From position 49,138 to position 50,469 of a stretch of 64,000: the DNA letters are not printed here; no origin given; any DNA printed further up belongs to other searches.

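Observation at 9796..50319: The pairing of an NHL beta-propeller with a CxxCHxxH-first cytochrome recurs three times in one window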

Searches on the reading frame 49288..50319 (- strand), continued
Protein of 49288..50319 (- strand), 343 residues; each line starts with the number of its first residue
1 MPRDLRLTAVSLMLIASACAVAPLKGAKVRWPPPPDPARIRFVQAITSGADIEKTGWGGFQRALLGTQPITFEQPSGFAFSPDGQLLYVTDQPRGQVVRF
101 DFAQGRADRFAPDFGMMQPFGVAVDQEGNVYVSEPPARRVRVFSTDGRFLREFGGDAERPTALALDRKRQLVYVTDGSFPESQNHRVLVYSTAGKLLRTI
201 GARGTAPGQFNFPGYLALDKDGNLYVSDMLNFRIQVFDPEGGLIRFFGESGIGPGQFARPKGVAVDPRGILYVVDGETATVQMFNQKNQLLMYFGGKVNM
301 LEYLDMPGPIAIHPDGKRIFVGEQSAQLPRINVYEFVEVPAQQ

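Call 55: predict_structure(alignment_id=A1)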
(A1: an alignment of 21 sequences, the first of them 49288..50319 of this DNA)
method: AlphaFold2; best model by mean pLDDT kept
length: 343 residues; sequences in the alignment: 21
mean_pLDDT: 91.3   pTM: 0.88
mean pLDDT of the five models: 91.3, 90.9, 90.4, 89.5, 89.5
residues with pLDDT >= 90: 275; 70-90: 38; 50-70: 26; < 50: 4
segments of 3 or more residues with pLDDT < 50: none
pLDDT, mean of each block of 10 residues (from residue 1): 54 55 77 93 94 74 80 96 97 96 94 93 97 97 97 96 97 93 96 98 97 96 97 98 97 95 97 97 96 94 96 97 92 92 56
secondary structure, 60 per line:
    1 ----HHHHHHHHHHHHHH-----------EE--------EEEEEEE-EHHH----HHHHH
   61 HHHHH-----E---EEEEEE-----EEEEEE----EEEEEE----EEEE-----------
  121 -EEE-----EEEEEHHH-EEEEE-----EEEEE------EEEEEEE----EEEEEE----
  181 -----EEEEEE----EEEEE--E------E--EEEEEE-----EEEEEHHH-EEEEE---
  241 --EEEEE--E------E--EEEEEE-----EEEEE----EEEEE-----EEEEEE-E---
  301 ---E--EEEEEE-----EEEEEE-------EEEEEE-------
elements in order: H5-18 E40-46 H56-65 E75-80 E86-91 E96-101 E106-109 E122-124 E130-134 E139-143 E149-153 E160-166 E171-176 E186-191 E196-200 E213-218 E224-228 E233-237 E243-247 E260-265 E271-275 E280-284 E290-295 E307-312 E318-323 E331-336

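Call 58: fold_search(model_id=the predicted structure, library=pdb)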
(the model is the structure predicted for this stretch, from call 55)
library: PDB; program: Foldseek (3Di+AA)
matches with E <= 10: 1866; with E <= 0.001: 1623
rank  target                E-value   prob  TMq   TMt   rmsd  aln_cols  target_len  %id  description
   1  7qrv_D                9.9e-24  1.00  0.69  0.84   2.3       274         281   27  Crystal structure of NHL domain of TRIM2 (full C-terminal) (released 2022-05-04)
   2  7qrw                  3.1e-23  1.00  0.70  0.86   2.4       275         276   27  Crystal structure of NHL domain of TRIM3 (released 2022-05-04)
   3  6xg7                  4.8e-23  1.00  0.71  0.84   2.2       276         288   30  1.3 A Resolution Structure of the of the NHL Repeat Region of D. melanogaster Thin (released 2020-12-16)
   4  7b2r_A                6.9e-23  1.00  0.69  0.85   2.1       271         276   27  Crystal structure of NHL domain of TRIM2 (released 2021-01-13)
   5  7b2r_B                7.3e-23  1.00  0.68  0.85   2.1       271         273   27  Crystal structure of NHL domain of TRIM2 (released 2021-01-13)
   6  7qrv_A                9.4e-23  1.00  0.69  0.85   2.3       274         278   27  Crystal structure of NHL domain of TRIM2 (full C-terminal) (released 2022-05-04)
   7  7b96_A                1.0e-22  1.00  0.70  0.85   2.2       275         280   26  NHL domain of human TRIM2 (released 2022-01-12)
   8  7qrv_B                1.7e-22  1.00  0.70  0.86   2.3       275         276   27  Crystal structure of NHL domain of TRIM2 (full C-terminal) (released 2022-05-04)
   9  6d69                  2.1e-22  1.00  0.69  0.81   2.4       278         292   29  Crystal Structure of the NHL Repeat Region of D. melanogaster Thin (released 2019-04-24)
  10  8j72_B                8.2e-21  1.00  0.69  0.85   2.4       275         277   29  Crystal structure of mammalian Trim71 in complex with lncRNA Trincr1 (released 2024-03-06)
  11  8j72_A                1.0e-20  1.00  0.69  0.86   2.5       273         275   28  Crystal structure of mammalian Trim71 in complex with lncRNA Trincr1 (released 2024-03-06)
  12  6fq3_A                2.2e-20  1.00  0.69  0.61   2.7       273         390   28  Crystal structure of Danio rerio Lin41 filamin-NHL domains in complex with lin-29A 5'UTR 13mer RNA (released 2018-05-09)
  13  9jur                  5.7e-20  1.00  0.68  0.84   2.6       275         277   29  Crystal Structure of NHL domain of human E3 ubiquitin-protein ligase TRIM71 (released 2025-04-30)
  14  6fpt_B                1.1e-19  1.00  0.69  0.61   2.5       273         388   28  Crystal structure of Danio rerio Lin41 filamin-NHL domains (released 2018-05-09)
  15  6fpt_A                7.5e-19  1.00  0.69  0.61   2.5       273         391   28  Crystal structure of Danio rerio Lin41 filamin-NHL domains (released 2018-05-09)
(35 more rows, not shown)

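Call 59: search_protein_families(library=ncbifam, proteins=[window:49288-50319:-], max_evalue=0.01)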
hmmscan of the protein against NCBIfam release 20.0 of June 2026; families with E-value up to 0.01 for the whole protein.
window:49288-50319:- (343 aa): 4 families
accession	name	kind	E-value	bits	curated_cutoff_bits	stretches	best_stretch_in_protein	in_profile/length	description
NF035926.1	scyF_NHL_VPEP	equivalog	1.2e-40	139.8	350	2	160-300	154-289/376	scytonemin biosynthesis PEP-CTERM protein ScyF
NF033206.1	ScyE_fam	subfamily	5.2e-10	39.4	80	0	115-136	6-27/333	ScyD/ScyE family protein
NF047780.1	LIC12708_fam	subfamily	2.1e-06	26.9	150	1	126-242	65-151/391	LIC_12708 family protein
TIGR03866.1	PQQ_ABC_repeats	subfamily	0.0002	20.5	287.3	0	126-285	9-152/310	PQQ-dependent catabolism-associated beta-propeller protein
